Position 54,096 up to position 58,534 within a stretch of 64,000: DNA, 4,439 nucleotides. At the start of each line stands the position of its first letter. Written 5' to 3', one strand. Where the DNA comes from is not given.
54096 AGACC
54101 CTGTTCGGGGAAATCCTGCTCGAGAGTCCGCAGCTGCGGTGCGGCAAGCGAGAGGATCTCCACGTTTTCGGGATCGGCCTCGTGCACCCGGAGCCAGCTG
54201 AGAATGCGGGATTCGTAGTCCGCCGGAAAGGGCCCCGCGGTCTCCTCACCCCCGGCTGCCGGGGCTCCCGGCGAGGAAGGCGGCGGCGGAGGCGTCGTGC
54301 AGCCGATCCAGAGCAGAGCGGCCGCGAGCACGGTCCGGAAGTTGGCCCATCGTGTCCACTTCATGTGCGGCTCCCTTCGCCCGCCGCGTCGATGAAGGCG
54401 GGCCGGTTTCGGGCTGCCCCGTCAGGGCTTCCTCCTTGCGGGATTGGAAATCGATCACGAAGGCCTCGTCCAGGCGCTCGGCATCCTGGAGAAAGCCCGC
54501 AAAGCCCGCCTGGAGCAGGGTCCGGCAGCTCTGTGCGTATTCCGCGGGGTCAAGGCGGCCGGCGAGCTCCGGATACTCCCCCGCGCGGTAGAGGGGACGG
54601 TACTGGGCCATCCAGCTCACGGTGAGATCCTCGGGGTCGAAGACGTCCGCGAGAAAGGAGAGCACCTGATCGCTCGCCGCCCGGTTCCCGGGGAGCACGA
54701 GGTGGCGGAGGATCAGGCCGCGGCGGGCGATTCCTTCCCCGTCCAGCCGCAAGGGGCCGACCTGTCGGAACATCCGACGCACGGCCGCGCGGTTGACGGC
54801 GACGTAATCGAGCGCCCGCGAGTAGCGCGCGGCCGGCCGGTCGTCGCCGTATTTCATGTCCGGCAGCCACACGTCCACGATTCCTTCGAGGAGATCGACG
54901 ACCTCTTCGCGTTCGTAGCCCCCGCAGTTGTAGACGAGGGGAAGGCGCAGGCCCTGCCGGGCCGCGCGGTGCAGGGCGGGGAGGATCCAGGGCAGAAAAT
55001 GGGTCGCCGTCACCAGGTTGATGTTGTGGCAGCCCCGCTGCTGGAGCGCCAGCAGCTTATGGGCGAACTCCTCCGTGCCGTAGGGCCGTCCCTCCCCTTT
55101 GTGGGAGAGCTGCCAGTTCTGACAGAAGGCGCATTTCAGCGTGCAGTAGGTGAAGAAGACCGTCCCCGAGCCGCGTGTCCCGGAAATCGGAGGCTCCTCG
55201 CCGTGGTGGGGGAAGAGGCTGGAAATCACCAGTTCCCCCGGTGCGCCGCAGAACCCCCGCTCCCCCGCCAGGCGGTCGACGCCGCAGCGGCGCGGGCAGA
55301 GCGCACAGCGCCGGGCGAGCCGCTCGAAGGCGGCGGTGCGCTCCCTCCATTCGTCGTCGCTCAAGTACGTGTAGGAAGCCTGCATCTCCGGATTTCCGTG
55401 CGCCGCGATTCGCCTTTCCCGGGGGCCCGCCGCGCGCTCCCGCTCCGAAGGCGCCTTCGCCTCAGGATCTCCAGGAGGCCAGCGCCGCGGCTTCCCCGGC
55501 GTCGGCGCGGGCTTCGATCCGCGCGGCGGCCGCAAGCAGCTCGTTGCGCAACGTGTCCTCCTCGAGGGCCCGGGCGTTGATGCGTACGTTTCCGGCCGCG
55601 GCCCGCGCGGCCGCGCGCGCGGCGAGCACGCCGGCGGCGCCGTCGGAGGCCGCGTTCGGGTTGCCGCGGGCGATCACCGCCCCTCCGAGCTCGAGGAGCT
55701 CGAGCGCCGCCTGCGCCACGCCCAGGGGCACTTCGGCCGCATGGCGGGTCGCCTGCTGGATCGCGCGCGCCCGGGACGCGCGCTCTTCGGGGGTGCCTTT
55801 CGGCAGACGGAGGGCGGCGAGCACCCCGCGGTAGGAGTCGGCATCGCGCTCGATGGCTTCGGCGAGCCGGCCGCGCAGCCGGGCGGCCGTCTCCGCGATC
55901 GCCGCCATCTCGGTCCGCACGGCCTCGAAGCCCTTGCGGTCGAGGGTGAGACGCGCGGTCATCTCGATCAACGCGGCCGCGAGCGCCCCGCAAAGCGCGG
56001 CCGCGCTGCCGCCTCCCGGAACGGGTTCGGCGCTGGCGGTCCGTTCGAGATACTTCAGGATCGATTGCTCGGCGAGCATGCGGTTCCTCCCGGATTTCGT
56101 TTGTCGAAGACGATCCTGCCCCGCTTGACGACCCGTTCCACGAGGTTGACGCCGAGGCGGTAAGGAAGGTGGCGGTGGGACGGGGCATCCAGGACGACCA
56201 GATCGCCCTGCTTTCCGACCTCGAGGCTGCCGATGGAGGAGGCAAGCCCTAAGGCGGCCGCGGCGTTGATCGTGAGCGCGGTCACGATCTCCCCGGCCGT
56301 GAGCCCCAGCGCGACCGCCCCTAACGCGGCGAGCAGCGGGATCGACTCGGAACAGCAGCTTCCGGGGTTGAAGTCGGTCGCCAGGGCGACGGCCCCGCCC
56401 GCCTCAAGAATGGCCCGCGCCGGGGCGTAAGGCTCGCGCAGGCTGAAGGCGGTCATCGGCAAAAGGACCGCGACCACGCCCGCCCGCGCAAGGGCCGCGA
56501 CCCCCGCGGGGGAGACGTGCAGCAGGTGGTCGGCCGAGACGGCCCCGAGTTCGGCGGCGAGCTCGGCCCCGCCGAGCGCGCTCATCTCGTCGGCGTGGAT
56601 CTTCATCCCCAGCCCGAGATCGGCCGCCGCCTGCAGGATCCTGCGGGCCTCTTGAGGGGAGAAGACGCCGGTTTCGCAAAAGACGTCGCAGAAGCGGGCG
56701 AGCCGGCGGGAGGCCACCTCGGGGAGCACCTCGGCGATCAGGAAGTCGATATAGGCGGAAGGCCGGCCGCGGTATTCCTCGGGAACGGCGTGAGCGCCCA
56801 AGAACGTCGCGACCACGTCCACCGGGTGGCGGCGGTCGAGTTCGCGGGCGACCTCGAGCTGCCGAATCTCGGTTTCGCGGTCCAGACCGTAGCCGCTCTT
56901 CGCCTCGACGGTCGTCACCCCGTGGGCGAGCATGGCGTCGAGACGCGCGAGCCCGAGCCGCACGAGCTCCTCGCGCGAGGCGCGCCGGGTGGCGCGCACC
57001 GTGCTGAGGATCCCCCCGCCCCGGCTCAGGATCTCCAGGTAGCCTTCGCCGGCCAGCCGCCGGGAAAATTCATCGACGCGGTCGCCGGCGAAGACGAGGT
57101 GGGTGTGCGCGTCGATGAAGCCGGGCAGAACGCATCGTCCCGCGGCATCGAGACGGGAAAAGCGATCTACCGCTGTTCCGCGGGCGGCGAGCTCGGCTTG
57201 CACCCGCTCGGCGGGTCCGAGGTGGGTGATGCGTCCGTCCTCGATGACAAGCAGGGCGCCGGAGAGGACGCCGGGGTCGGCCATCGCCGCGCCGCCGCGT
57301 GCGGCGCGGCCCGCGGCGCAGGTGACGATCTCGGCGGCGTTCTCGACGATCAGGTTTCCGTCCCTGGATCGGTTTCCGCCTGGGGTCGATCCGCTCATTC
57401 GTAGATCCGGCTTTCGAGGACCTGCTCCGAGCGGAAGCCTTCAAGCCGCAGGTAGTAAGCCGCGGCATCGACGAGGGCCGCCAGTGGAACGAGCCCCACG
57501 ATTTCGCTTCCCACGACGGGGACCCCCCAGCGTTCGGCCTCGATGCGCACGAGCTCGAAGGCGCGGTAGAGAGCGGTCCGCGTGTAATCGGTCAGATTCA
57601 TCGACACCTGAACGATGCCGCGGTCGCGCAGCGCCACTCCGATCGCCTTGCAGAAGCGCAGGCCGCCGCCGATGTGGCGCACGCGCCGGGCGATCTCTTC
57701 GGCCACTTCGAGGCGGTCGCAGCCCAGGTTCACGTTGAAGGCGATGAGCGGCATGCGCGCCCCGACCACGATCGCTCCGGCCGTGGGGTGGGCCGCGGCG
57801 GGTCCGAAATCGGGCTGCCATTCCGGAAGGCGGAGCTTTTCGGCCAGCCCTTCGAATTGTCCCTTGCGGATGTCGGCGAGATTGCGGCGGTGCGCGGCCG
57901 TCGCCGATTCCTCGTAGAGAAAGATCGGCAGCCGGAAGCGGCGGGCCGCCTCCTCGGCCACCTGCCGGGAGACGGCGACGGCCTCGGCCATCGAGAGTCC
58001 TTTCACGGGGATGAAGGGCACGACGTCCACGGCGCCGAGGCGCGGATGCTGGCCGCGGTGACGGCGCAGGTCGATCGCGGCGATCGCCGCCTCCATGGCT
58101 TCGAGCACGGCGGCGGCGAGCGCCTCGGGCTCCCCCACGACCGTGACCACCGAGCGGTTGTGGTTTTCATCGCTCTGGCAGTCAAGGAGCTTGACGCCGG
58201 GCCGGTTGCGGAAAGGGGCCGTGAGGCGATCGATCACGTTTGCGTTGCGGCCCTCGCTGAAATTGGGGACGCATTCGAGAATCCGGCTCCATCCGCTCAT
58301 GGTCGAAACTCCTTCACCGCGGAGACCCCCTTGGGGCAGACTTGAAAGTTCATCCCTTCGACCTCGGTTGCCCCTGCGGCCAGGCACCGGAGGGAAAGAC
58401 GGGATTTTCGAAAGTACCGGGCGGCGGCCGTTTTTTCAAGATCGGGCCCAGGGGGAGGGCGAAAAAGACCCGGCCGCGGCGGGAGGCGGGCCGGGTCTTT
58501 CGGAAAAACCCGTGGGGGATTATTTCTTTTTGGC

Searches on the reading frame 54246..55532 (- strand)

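Call 88: search_protein_families(library=pfam, proteins=[window:54246-55532:-], max_evalue=0.00001)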
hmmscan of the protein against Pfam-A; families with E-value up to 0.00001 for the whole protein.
window:54246-55532:- (428 aa): 1 family
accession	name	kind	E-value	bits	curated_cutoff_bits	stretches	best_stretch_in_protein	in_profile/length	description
PF04055.27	Radical_SAM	-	1e-07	32.7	29.5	1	125-237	2-116/166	Radical SAM superfamily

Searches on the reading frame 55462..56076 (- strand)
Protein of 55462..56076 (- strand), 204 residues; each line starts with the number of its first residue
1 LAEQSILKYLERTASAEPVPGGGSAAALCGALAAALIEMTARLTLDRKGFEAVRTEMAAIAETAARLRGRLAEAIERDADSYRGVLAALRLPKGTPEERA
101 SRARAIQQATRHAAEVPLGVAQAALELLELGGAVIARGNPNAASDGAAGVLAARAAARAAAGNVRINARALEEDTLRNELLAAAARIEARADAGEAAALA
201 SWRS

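Call 88: search_protein_families(library=pfam, proteins=[window:55462-56076:-], max_evalue=0.00001)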
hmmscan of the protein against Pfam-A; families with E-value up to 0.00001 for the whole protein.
window:55462-56076:- (204 aa): 1 family
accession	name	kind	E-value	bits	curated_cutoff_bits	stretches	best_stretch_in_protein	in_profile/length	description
PF04961.17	FTCD_C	-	1.7e-54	184.8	24.5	1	6-184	2-180/182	Formiminotransferase-cyclodeaminase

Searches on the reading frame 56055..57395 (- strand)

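Call 88: search_protein_families(library=pfam, proteins=[window:56055-57395:-], max_evalue=0.00001)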
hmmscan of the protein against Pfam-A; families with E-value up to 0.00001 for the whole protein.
window:56055-57395:- (446 aa): 2 families
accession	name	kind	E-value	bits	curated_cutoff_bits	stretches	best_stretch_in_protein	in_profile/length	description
PF07969.17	Amidohydro_3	-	2e-27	97.2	29.7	1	133-430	146-472/472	Amidohydrolase family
PF01979.26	Amidohydro_1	-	2.1e-22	80.3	25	1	244-429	131-345/345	Amidohydrolase family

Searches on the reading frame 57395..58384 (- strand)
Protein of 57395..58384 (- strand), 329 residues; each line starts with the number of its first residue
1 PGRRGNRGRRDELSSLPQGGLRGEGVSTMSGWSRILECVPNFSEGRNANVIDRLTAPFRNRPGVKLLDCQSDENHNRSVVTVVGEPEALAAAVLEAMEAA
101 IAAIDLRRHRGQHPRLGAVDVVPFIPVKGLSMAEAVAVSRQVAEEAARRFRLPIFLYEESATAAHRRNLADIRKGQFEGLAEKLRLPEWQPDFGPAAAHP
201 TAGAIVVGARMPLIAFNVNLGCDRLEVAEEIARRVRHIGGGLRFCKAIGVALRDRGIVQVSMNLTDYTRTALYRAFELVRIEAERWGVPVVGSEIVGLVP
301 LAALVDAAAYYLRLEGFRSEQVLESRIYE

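Call 88: search_protein_families(library=pfam, proteins=[window:57395-58384:-], max_evalue=0.00001)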
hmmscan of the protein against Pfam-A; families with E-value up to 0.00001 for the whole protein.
window:57395-58384:- (329 aa): 2 families
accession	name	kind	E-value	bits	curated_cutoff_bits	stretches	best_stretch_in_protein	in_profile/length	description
PF07837.17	FTCD_N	-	1.6e-72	243.4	27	1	35-210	1-176/176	Formiminotransferase domain, N-terminal subdomain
PF02971.19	FTCD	-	9.8e-29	100.6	24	1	213-315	2-110/145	Formiminotransferase domain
